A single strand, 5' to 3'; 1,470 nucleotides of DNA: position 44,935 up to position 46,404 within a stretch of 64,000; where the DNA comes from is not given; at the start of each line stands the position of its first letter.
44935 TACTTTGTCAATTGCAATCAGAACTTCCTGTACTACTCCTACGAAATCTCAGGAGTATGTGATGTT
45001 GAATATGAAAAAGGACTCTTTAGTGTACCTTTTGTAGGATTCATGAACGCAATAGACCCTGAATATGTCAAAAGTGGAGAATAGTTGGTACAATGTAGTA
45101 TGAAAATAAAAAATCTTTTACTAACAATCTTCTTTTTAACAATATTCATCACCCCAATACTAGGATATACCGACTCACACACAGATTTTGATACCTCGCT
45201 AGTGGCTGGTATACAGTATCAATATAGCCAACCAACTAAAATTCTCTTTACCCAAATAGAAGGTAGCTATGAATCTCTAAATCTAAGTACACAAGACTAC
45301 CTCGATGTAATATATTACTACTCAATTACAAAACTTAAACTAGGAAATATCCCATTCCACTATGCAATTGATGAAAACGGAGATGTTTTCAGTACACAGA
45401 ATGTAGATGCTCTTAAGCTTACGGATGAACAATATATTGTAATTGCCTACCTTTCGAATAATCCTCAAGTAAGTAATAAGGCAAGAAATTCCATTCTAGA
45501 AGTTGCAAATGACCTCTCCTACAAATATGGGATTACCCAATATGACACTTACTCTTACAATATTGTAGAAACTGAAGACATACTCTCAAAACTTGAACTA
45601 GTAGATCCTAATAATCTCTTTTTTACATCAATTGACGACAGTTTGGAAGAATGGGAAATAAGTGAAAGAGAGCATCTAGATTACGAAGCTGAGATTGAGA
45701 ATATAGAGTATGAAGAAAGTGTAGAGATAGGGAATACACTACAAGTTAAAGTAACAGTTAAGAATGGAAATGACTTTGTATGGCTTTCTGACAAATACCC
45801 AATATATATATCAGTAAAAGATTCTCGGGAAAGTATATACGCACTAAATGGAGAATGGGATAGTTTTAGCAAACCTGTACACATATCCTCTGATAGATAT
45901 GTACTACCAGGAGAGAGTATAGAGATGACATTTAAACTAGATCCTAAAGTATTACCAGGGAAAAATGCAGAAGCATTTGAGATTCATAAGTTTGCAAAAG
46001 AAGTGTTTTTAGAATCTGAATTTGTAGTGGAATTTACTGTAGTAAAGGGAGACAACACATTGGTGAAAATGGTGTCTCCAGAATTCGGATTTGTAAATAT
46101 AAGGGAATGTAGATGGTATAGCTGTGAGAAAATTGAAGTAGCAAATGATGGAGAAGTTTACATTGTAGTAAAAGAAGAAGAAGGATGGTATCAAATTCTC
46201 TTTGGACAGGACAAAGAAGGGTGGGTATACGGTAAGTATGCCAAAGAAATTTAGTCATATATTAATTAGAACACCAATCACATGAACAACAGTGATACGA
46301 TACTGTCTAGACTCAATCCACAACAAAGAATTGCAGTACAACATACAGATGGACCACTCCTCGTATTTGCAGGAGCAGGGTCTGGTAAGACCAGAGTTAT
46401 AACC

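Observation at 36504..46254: Seven-gene co-directional operon of exclusively secreted or membrane proteins, including a VirB6-like polytopic protein and a membrane-spanning M23-peptidase protein: candidate envelope-spanning or host-contact apparatus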

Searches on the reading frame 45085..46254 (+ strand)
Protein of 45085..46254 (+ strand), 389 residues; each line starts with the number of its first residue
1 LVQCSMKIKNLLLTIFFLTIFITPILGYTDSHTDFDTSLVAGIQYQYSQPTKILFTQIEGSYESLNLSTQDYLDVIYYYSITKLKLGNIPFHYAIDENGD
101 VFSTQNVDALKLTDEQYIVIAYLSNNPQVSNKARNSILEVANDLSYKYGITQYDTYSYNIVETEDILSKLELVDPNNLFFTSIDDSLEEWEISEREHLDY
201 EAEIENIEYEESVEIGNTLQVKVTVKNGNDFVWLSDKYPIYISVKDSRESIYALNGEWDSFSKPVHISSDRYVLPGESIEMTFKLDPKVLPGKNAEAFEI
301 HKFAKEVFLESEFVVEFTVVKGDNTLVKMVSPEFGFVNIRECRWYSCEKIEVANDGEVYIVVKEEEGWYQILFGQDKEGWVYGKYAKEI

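Call 3: search_protein_families(library=pfam, proteins=[window:45085-46254:+], max_evalue=1)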
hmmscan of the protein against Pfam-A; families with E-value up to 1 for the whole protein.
window:45085-46254:+ (389 aa): 3 families
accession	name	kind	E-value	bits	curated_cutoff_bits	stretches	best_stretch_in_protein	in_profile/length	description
PF08239.17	SH3_3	-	4.2e-07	30.5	27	1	336-385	2-52/54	Bacterial SH3 domain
PF06347.19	SH3_4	-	0.045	14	24.1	1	354-382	22-50/56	Bacterial SH3 domain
PF00356.27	LacI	-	0.18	12.1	27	1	122-147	19-44/46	Bacterial regulatory proteins, lacI family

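Call 4: search_protein_families(library=ncbifam, proteins=[window:45085-46254:+], max_evalue=1)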
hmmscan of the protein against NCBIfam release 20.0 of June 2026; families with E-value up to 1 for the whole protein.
window:45085-46254:+ (389 aa): 0 families

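Call 73: search_solved_structures(query=A7, max_evalue=1)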
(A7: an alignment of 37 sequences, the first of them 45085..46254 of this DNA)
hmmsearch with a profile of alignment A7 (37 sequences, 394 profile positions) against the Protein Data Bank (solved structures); distinct sequences matched with E-value up to 1: 34.
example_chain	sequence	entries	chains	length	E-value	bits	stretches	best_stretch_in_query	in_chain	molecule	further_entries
4krt_A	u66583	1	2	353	2.7e-06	30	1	340-394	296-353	Autolytic lysozyme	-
2rkq_A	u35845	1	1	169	0.00019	23.9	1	72-135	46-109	Peptidoglycan-recognition protein-SD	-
2eax_A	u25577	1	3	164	0.00033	23.1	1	59-108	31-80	Peptidoglycan recognition protein-I-beta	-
2eav_A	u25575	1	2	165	0.00033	23.1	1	59-108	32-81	Peptidoglycan recognition protein-I-beta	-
2kt8_A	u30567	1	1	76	0.0021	20.4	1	341-394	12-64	Probable surface protein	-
2kq8_A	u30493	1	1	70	0.0027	20.1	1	341-394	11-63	Cell wall hydrolase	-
1yck_A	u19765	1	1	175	0.011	18.2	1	42-108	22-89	Peptidoglycan recognition protein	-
1sxr_A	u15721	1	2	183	0.015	17.7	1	74-109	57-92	Peptidoglycan recognition protein SA CG11709-PA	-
4z8i_A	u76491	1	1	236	0.016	17.5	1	63-135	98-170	peptidoglycan recognition protein 3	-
1s2j_A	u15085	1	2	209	0.019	17.3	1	74-109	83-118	Peptidoglycan recognition protein SA CG11709-PA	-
3ep1_A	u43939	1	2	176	0.019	17.3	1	89-129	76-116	PGRP-Hd - Peptidoglycan recognition protein homologue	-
4zxm_A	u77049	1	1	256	0.019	17.3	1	63-135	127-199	PGRP domain of peptidoglycan recognition protein 3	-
5xz3_A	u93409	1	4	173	0.026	16.9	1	75-134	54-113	Peptidoglycan-recognition protein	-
27aa_A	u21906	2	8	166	0.034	16.5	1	58-109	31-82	Peptidoglycan recognition protein 1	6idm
6a89_A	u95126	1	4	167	0.034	16.5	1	58-109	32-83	Peptidoglycan recognition protein 1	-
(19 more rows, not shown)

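Call 75: search_protein_families(library=pfam, alignment_id=A7, max_evalue=0.01)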
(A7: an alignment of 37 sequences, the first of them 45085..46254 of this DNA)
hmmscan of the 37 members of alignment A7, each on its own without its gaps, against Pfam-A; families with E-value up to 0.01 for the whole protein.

A. member 1, window:45085-46254:+ (389 aa): 1 family
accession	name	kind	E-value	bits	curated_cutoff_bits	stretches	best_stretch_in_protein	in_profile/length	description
PF08239.17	SH3_3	-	4.2e-07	30.5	27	1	336-385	2-52/54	Bacterial SH3 domain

B. families by the number of members that match (of 37 scanned): 10 families
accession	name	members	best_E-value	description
PF08239.17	SH3_3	36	1.1e-12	Bacterial SH3 domain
PF06347.19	SH3_4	11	8.2e-05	Bacterial SH3 domain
PF07653.23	SH3_2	8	1e-06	Variant SH3 domain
PF16158.11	N_BRCA1_IG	6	0.0002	Ig-like domain from next to BRCA1 gene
PF00018.34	SH3_1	3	0.00019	SH3 domain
PF01510.30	Amidase_2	3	0.00062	N-acetylmuramoyl-L-alanine amidase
PF18348.7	SH3_16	1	0.0023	Bacterial dipeptidyl-peptidase Sh3 domain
PF16397.10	DUF5006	1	0.0032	Domain of unknown function (DUF5006)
PF22774.2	DNAJC11_beta-barrel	1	0.0054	DNAJC11, beta-barrel domain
PF23937.1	DUF7272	1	0.0093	Family of unknown function (DUF7272)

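Call 90: search_solved_structures(query=A7, max_evalue=0.001, show_alignments=3)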
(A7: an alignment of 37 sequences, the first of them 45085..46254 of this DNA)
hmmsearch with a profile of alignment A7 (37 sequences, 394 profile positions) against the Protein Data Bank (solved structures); distinct sequences matched with E-value up to 0.001: 4.
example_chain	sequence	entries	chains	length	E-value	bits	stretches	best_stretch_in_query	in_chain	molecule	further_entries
4krt_A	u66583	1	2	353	2.7e-06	30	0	340-394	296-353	Autolytic lysozyme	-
2rkq_A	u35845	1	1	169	0.00019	23.9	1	72-135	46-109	Peptidoglycan-recognition protein-SD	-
2eax_A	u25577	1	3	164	0.00033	23.1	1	59-108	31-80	Peptidoglycan recognition protein-I-beta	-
2eav_A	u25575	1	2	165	0.00033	23.1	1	59-108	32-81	Peptidoglycan recognition protein-I-beta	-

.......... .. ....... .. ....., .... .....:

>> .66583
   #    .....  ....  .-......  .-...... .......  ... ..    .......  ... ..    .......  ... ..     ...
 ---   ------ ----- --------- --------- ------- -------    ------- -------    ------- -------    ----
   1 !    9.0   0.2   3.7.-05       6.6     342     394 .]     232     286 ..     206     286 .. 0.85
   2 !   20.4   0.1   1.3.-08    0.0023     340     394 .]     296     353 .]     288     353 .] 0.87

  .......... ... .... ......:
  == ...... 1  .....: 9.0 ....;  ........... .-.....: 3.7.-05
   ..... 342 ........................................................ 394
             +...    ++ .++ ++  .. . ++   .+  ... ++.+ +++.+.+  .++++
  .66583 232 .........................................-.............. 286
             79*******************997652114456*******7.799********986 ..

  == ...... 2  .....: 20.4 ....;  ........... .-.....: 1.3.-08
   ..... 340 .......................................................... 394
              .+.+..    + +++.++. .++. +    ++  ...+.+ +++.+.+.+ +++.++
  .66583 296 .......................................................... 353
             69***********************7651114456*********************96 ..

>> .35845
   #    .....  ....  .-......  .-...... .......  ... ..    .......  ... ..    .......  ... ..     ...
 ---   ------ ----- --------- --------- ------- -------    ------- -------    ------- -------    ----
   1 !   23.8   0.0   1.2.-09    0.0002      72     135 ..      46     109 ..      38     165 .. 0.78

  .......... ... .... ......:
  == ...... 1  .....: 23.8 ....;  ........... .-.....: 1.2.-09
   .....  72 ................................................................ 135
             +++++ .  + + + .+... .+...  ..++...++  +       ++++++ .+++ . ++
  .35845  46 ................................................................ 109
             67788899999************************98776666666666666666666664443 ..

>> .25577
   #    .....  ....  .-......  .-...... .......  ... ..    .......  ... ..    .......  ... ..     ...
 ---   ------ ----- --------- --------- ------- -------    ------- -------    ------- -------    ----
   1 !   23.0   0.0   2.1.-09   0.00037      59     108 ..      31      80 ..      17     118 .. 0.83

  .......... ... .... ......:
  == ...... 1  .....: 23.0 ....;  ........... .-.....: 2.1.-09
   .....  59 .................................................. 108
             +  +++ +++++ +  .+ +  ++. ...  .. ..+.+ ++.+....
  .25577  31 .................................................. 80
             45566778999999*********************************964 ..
